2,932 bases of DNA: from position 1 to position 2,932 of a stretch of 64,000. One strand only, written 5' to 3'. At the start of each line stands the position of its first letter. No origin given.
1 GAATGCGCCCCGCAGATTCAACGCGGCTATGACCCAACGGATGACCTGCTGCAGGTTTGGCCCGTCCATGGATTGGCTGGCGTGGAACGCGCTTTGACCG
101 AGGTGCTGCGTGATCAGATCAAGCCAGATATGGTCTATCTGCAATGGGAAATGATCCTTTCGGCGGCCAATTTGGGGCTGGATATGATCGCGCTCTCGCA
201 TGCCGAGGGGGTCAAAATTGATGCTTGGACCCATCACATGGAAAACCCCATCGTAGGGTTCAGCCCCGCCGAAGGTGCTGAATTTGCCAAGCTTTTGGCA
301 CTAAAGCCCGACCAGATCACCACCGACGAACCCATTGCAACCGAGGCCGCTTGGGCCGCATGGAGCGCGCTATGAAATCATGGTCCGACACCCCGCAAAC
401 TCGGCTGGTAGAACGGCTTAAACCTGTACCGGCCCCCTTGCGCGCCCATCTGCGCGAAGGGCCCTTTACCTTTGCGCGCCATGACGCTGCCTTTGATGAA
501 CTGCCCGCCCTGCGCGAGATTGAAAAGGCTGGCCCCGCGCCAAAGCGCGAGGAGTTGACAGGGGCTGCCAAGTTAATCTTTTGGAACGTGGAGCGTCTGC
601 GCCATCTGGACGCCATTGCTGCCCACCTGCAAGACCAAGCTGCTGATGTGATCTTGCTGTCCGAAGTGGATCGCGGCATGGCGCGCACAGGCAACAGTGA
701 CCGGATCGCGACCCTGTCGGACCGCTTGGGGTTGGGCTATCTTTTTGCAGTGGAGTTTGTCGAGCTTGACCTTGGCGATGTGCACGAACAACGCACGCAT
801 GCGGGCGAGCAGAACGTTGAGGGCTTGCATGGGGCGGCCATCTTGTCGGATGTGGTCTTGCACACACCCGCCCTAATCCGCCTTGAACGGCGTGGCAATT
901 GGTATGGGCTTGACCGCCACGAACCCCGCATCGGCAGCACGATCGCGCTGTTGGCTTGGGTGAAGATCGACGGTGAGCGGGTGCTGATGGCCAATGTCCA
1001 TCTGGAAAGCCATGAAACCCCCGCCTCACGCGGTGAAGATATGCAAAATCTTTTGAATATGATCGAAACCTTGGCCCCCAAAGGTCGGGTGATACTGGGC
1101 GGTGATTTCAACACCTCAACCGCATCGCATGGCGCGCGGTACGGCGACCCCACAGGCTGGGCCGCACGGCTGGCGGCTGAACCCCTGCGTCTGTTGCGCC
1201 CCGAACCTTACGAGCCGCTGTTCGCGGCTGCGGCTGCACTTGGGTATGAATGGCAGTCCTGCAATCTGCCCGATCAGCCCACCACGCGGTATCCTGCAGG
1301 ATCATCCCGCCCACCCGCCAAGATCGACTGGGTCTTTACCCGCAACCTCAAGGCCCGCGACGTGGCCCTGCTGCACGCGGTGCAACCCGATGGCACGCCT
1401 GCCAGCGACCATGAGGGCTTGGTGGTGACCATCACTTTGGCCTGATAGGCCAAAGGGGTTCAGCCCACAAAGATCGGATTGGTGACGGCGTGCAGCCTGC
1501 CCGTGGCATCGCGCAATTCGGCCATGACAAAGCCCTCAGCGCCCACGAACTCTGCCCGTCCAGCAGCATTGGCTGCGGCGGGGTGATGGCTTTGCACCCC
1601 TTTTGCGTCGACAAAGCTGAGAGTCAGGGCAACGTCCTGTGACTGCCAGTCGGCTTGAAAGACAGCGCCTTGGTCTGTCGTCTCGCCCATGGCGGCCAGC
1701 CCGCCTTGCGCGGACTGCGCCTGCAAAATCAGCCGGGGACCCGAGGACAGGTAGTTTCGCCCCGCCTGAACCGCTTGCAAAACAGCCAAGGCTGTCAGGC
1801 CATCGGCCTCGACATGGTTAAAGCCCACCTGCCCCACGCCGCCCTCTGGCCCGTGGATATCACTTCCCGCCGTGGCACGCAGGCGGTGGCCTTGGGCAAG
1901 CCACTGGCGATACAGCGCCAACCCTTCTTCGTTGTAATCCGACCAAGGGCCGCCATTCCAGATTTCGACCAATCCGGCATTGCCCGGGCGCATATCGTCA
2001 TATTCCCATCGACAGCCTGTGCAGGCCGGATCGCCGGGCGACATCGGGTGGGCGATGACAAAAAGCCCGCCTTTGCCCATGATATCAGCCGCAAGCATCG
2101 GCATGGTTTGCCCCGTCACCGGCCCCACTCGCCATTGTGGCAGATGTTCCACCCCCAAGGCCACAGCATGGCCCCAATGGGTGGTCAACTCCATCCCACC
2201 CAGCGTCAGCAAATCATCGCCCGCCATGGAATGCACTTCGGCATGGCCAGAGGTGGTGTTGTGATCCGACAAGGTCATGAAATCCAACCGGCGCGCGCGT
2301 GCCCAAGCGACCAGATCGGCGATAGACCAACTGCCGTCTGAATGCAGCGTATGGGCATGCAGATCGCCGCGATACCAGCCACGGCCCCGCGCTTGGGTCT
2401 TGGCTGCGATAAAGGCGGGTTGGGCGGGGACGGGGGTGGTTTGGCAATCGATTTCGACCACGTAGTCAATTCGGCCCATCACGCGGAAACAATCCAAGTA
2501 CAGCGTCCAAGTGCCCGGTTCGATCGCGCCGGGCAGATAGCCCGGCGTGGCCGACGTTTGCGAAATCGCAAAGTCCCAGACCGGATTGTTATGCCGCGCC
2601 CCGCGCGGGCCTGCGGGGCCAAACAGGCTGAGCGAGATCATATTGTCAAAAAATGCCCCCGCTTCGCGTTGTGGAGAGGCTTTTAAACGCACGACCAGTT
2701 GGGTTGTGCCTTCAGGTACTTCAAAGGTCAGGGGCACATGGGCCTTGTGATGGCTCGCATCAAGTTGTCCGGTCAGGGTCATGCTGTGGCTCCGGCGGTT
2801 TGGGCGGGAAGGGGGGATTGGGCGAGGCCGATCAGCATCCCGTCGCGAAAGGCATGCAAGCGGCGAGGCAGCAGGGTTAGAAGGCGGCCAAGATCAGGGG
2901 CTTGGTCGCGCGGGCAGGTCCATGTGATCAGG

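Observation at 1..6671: Candidate uncharacterised organophosphate-scavenging system: PotABCD-like transporter, PHP hydrolase, convergent GDPD and EEP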

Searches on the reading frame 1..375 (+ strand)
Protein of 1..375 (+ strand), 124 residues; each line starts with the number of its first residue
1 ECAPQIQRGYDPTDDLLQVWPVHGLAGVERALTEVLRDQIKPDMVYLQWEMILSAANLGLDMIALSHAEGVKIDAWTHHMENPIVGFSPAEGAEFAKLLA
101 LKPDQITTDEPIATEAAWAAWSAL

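Call 3: search_protein_families(library=pfam, proteins=[window:1-375:+])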
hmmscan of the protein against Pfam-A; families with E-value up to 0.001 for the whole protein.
window:1-375:+ (124 aa): 0 families

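Call 4: search_protein_families(library=ncbifam, proteins=[window:1-375:+])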
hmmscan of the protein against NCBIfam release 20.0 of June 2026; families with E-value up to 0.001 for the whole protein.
window:1-375:+ (124 aa): 0 families

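Call 6: search_protein_families(library=pfam, proteins=[window:1-375:+], max_evalue=10)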
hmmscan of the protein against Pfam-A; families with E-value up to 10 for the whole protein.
window:1-375:+ (124 aa): 2 families
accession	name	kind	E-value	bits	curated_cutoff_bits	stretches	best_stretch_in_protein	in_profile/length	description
PF24259.1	DUF7460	-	0.087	13.4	27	1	63-77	9-23/51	Domain of unknown function (DUF7460)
PF25211.1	DUF7839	-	0.16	12.6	27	1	24-71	39-85/101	Domain of unknown function (DUF7839)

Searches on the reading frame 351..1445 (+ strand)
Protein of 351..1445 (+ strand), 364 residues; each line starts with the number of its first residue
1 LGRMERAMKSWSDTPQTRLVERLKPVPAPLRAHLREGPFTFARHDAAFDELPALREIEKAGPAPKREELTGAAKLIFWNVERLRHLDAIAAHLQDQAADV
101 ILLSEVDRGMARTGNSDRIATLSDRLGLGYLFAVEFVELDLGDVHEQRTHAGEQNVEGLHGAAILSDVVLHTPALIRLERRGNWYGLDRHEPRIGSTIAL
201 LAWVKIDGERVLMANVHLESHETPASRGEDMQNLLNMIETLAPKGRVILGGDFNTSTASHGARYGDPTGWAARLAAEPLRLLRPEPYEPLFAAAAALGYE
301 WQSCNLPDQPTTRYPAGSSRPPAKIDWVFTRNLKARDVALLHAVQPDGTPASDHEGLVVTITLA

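Call 3: search_protein_families(library=pfam, proteins=[window:351-1445:+])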
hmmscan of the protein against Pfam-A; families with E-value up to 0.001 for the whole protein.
window:351-1445:+ (364 aa): 1 family
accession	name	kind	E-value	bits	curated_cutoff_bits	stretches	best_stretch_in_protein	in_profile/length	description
PF03372.29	Exo_endo_phos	-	2.3e-13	50.9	24.5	1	78-354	3-225/225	Endonuclease/Exonuclease/phosphatase family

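Call 4: search_protein_families(library=ncbifam, proteins=[window:351-1445:+])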
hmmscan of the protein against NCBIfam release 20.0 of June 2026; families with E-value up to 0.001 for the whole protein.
window:351-1445:+ (364 aa): 1 family
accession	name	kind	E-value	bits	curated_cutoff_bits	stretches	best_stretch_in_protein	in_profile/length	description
NF003842.0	PRK05421.1-4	equivalog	9.6e-06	25.2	144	0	200-255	132-187/259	endonuclease/exonuclease/phosphatase family protein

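Call 23: search_solved_structures(query=window:351-1445:+, max_evalue=0.01)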
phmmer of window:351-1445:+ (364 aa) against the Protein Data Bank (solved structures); distinct sequences matched with E-value up to 0.01: 0.

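Call 59: search_solved_structures(query=A3, max_evalue=1)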
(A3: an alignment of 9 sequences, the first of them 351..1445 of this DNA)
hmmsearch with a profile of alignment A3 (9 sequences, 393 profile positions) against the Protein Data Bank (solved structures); distinct sequences matched with E-value up to 1: 11.
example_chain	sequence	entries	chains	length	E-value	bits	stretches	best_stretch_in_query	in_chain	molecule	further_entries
6ca4_A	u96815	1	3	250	0.0033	19.5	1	227-288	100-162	Tyrosyl-DNA phosphodiesterase 2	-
4f1h_A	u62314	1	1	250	0.0048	19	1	227-288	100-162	Tyrosyl-DNA phosphodiesterase 2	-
4fpv_A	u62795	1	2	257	0.0048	19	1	227-288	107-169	Tyrosyl-DNA phosphodiesterase 2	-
4f1h_B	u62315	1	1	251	0.0048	19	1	227-288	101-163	Tyrosyl-DNA phosphodiesterase 2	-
5j3p_A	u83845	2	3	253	0.16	14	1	228-284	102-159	Tyrosyl-DNA phosphodiesterase 2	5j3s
5ino_A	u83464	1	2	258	0.17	13.8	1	228-283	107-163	Tyrosyl-DNA phosphodiesterase 2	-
4fva_A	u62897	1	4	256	0.75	11.7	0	232-286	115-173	5'-tyrosyl-DNA phosphodiesterase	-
9g3x_I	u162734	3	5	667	0.78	11.7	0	151-187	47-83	Gamma-tubulin complex component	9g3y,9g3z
6v69_I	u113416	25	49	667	0.78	11.7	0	151-187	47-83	Gamma-tubulin complex component 4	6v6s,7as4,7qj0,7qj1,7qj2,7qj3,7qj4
8vrd_I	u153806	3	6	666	0.79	11.7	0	151-187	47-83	Isoform 2 of Gamma-tubulin complex component 4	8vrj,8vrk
3rip_A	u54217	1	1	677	0.8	11.7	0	151-187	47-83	Gamma-tubulin complex component 4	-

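Call 62: find_homologous_proteins(query=window:372-1445:+, max_evalue=1e-10)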
Query window:372-1445:+ (357 aa): 333 proteins with E <= 1e-10 among 8000 candidates; the best 120 are listed.
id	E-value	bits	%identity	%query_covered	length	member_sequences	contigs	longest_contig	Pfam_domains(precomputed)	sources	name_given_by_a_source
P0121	1.4e-227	773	96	100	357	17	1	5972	PF03372.30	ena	-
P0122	2.2e-217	739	92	100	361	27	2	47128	PF03372.30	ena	-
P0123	1.8e-207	707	86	100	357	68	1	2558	PF03372.30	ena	-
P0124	2.9e-199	680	83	100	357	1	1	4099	PF03372.30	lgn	-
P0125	3.3e-170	584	74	99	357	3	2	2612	PF03372.30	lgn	-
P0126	1.3e-169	582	73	100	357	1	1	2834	PF03372.30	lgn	-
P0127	2.4e-164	565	71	99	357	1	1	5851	PF03372.30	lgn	-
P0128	5.4e-161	554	70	99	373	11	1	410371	PF03372.30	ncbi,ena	-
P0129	7.2e-155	534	88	78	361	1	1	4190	PF03372.30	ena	-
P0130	6.3e-153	527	68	96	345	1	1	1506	PF03372.30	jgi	jgi:endonuclease/exonuclease/phosphatase family metal-dependent hydrolase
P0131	1.7e-149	516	65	98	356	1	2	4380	PF03372.30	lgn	-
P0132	2.2e-149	516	66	99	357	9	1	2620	PF03372.30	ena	-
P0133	9.3e-144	497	74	83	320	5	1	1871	PF03372.30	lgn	-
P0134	4.1e-142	492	61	98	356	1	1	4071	PF03372.30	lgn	-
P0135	4.3e-140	485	63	99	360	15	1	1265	PF03372.30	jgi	jgi:endonuclease/exonuclease/phosphatase family metal-dependent hydrolase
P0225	8.4e-101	356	50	99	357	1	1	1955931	PF03372.30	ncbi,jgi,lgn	ncbi:MAG TPA: endonuclease/exonuclease/phosphatase family protein [Devosiaceae bacterium]|jgi:endonu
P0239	2.0e-88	315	47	97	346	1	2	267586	PF03372.30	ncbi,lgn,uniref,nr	ncbi:endonuclease [Mesorhizobium sp. VK25A]|uniref:Endonuclease n=1 Tax=Mesorhizobium vachelliae Tax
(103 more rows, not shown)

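Call 63: find_encoding_contigs(protein=P0239, flank=8000, max_places=2)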
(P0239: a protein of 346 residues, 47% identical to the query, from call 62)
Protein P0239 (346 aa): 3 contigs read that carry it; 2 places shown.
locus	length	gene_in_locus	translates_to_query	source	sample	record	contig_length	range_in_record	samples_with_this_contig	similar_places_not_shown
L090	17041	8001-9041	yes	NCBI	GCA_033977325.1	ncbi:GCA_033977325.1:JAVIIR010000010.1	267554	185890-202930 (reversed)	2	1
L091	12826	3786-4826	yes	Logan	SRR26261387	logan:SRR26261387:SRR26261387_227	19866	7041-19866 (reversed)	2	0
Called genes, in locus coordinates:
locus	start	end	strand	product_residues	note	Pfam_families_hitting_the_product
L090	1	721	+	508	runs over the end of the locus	PF00528:BPD_transp_1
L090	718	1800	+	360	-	PF00005:ABC_tran, PF02463:SMC_N (faint), PF13304:AAA_21 (faint)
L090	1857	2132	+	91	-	-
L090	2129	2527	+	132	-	PF01850:PIN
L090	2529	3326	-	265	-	PF00149:Metallophos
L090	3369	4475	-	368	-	PF00005:ABC_tran, PF17912:OB_MalK, PF08402:TOBE_2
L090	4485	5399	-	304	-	PF00528:BPD_transp_1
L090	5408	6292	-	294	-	PF00528:BPD_transp_1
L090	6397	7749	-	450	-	PF13416:SBP_bac_8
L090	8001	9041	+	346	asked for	PF03372:Exo_endo_phos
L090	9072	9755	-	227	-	PF08534:Redoxin, PF00578:AhpC-TSA, PF00085:Thioredoxin (weak), PF13905:Thioredoxin_8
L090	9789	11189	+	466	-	PF00206:Lyase_1, PF14698:ASL_C2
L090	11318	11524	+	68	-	-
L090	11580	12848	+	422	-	PF00278:Orn_DAP_Arg_deC, PF01168:Ala_racemase_N, PF02784:Orn_Arg_deC_N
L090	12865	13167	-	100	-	PF12840:HTH_20 (weak), PF01022:HTH_5 (weak)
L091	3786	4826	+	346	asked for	PF03372:Exo_endo_phos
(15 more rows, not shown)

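Call 64: find_encoding_contigs(protein=P0225, flank=8000, max_places=2)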
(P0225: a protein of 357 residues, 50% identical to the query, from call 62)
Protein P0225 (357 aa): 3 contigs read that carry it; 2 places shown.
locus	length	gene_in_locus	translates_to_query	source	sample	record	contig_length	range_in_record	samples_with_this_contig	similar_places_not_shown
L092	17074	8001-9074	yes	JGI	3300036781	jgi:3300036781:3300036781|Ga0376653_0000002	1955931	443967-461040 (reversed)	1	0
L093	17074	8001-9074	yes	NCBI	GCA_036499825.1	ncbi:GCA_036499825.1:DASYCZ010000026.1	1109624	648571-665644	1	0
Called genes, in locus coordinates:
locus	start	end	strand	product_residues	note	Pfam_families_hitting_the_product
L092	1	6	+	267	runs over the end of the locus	PF00528:BPD_transp_1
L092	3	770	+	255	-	PF03009:GDPD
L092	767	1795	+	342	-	PF00005:ABC_tran, PF02463:SMC_N (faint), PF13304:AAA_21 (faint)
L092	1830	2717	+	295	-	PF01418:HTH_6, PF01380:SIS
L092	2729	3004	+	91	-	-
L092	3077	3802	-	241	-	PF02633:Creatininase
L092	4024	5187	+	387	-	PF01547:SBP_bac_1, PF13416:SBP_bac_8, PF13343:SBP_bac_6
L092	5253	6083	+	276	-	PF00528:BPD_transp_1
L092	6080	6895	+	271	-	PF00528:BPD_transp_1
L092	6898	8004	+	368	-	PF00005:ABC_tran, PF13304:AAA_21 (weak), PF08402:TOBE_2 (weak)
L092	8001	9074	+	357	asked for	PF03372:Exo_endo_phos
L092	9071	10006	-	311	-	PF00701:DHDPS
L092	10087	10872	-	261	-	PF00106:adh_short, PF13561:adh_short_C2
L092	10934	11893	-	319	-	PF03401:TctC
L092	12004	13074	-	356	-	PF04909:Amidohydro_2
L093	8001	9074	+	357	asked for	PF03372:Exo_endo_phos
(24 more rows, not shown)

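Call 88: predict_structure(alignment_id=A4)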
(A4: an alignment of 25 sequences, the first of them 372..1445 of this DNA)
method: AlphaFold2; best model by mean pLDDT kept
length: 357 residues; sequences in the alignment: 25
mean_pLDDT: 95.0   pTM: 0.94
mean pLDDT of the five models: 95.0, 94.5, 94.2, 94.1, 93.0
residues with pLDDT >= 90: 317; 70-90: 39; 50-70: 1; < 50: 0
segments of 3 or more residues with pLDDT < 50: none
pLDDT, mean of each block of 10 residues (from residue 1): 89 98 94 93 97 98 98 95 97 98 96 98 98 93 96 98 98 86 89 98 98 86 96 98 93 90 95 95 97 96 91 93 98 94 94 96
secondary structure, 60 per line:
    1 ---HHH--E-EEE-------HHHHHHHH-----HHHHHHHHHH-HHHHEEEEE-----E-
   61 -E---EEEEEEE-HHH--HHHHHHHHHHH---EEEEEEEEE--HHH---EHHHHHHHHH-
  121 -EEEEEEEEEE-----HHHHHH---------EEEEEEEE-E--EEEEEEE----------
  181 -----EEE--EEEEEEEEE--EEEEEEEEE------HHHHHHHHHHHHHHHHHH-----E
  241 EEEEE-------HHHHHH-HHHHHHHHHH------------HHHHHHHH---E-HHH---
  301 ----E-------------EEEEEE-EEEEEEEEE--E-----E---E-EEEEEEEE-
elements in order: E11-13 H21-28 H34-43 H45-48 E49-53 E66-72 H79-89 E93-101 H111-119 E122-131 H137-142 E152-159 E164-170 E186-188 E191-199 E202-210 H217-234 E240-245 H253-258 H260-269 H282-289 E319-324 E326-334 E349-356

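Call 91: fold_search(model_id=the predicted structure, library=pdb)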
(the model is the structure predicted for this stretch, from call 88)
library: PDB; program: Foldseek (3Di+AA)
matches with E <= 10: 772; with E <= 0.001: 246
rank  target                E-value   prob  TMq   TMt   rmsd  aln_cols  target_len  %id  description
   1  4ruw                  3.7e-14  1.00  0.54  0.50   4.8       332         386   19  The crystal structure of endonuclease/exonuclease/phosphatase from Beutenbergia cavernae DSM 12333 (released 2014-12-24)
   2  5j3p_A                2.6e-13  1.00  0.45  0.62   9.7       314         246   19  Crystal structure of the catalytic domain of human tyrosyl DNA phosphodiesterase 2 (released 2016-05-04)
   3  5ino_B                2.8e-13  1.00  0.49  0.68   5.5       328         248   17  Human Tdp2 reaction product (5'-phosphorylated DNA)-Mg2+ complex (released 2016-04-27)
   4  5ino_A                4.8e-13  1.00  0.50  0.68   5.3       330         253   16  Human Tdp2 reaction product (5'-phosphorylated DNA)-Mg2+ complex (released 2016-04-27)
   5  4gyz_D                5.1e-13  1.00  0.49  0.71   4.4       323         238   16  Mus Musculus Tdp2 Bound to dAMP and Mg2+ (released 2012-10-31)
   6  5j3z_A                5.1e-13  1.00  0.49  0.68   4.8       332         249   17  Crystal structure of m2hTDP2-CAT in complex with a small molecule inhibitor (released 2016-05-04)
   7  4gyz_A                7.8e-13  1.00  0.49  0.68   4.4       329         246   16  Mus Musculus Tdp2 Bound to dAMP and Mg2+ (released 2012-10-31)
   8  6bt1                  1.1e-12  1.00  0.53  0.62   7.7       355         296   17  Structure of the human Nocturnin catalytic domain (released 2018-05-16)
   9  5inn_D                1.3e-12  1.00  0.47  0.65   5.3       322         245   14  Mouse Tdp2 D358N protein, apo state with increased disorder amongst variable DNA-binding grasp conformations (released 2016-04-27)
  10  6mal                  1.4e-12  1.00  0.54  0.62   8.2       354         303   16  Structure of human Nocturnin C-terminal domain (released 2018-09-05)
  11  5j3z_B                1.8e-12  1.00  0.47  0.64   4.9       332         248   14  Crystal structure of m2hTDP2-CAT in complex with a small molecule inhibitor (released 2016-05-04)
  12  4gz2_B                2.0e-12  1.00  0.47  0.65   5.6       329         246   16  Mus Musculus Tdp2 excluded ssDNA complex (released 2012-10-31)
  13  4gz1_A                2.1e-12  1.00  0.46  0.62   5.6       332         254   15  Mus Musculus Tdp2 reaction product (5'-phosphorylated DNA)-Mg2+ complex at 1.5 Angstroms resolution (released 2012-10-31)
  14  4fva_B                2.4e-12  1.00  0.49  0.67   4.7       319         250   14  Crystal structure of truncated Caenorhabditis elegans TDP2 (released 2012-10-31)
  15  4fva_D                2.4e-12  1.00  0.48  0.66   4.9       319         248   14  Crystal structure of truncated Caenorhabditis elegans TDP2 (released 2012-10-31)
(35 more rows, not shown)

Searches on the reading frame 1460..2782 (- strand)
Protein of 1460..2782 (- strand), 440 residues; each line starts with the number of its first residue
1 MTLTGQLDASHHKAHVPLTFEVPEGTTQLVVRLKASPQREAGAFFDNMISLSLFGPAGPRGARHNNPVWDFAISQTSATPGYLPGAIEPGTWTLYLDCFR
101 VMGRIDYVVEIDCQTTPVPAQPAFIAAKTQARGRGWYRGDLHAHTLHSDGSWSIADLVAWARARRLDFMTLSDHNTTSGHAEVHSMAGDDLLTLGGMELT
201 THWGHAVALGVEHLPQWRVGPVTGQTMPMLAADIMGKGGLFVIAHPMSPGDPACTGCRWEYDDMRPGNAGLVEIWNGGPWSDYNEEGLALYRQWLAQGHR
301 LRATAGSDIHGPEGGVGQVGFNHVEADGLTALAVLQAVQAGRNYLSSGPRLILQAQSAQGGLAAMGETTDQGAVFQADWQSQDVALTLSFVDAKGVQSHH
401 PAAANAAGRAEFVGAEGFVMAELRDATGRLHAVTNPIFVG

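Call 3: search_protein_families(library=pfam, proteins=[window:1460-2782:-])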
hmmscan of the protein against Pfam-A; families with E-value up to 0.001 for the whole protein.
window:1460-2782:- (440 aa): 0 families

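Call 4: search_protein_families(library=ncbifam, proteins=[window:1460-2782:-])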
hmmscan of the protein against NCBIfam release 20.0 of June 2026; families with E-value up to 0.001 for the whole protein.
window:1460-2782:- (440 aa): 7 families
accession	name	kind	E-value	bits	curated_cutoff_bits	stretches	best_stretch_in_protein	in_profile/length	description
NF038032.1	CehA_McbA_metalo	domain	4.2e-67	226.8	80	1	135-439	1-314/315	CehA/McbA family metallohydrolase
NF041577.1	nside_bi_sphtase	equivalog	2.2e-09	36.9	400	1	140-206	5-72/276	3',5'-nucleoside bisphosphate phosphatase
NF047791.1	RNaseRnm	equivalog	1e-08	34.8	375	1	140-209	4-80/275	RNase RNM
NF041661.1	Cycl_ph_dihydrol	equivalog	3.2e-06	26.7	500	0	140-199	1-61/259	phosphoribosyl 1,2-cyclic phosphate 1,2-diphosphodiesterase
NF006375.0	PRK08609.1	equivalog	5.6e-06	25.2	426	1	138-175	336-373/571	DNA polymerase/3'-5' exonuclease PolX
NF006251.0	PRK08392.1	equivalog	3.2e-05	23.5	212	1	140-175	3-38/216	hypothetical protein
NF005928.0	PRK07945.1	equivalog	0.00011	21.7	250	1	135-175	96-136/337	PHP domain-containing protein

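Call 6: search_protein_families(library=pfam, proteins=[window:1460-2782:-], max_evalue=10)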
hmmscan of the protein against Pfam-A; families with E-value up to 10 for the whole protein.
window:1460-2782:- (440 aa): 1 family
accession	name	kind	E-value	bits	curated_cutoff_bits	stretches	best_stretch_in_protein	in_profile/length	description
PF02811.25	PHP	-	0.0014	19.4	26.4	1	140-184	1-47/164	PHP domain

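Call 21: search_solved_structures(query=window:1460-2782:-, max_evalue=0.01)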
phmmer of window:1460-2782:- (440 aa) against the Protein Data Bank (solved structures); distinct sequences matched with E-value up to 0.01: 4.
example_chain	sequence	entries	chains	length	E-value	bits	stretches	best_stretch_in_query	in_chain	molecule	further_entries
2yb1_A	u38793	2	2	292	7.8e-07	32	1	140-212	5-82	AMIDOHYDROLASE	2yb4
3e0f_A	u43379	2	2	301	8.6e-07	31.8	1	134-199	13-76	Putative Metal-dependent Phosphoesterase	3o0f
9etk_A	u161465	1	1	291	0.00056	22.5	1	138-205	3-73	Metal-dependent phosphoesterases (PHP family)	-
7ug9_A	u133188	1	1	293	0.0066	19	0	140-205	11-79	5'-3' exoribonuclease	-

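Call 57: search_solved_structures(query=A2, max_evalue=0.01)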
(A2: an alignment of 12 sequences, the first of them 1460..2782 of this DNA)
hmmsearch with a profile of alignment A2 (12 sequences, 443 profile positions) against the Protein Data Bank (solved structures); distinct sequences matched with E-value up to 0.01: 7.
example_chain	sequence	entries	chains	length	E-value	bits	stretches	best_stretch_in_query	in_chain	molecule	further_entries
3e0f_A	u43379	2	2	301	2.3e-09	39.9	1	137-204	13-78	Putative Metal-dependent Phosphoesterase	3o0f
9etk_A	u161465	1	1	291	3.1e-09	39.5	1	141-206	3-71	Metal-dependent phosphoesterases (PHP family)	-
2yb1_A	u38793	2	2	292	2.1e-07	33.4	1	143-208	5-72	AMIDOHYDROLASE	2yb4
7ug9_A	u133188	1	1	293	4.8e-06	29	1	143-207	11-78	5'-3' exoribonuclease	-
3b0y_A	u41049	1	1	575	0.0042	19.3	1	141-178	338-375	DNA polymerase beta family (X family)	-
3b0x_A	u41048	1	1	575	0.0042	19.3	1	141-178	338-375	DNA polymerase beta family (X family)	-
3au2_A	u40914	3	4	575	0.0043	19.2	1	141-178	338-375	DNA polymerase beta family (X family)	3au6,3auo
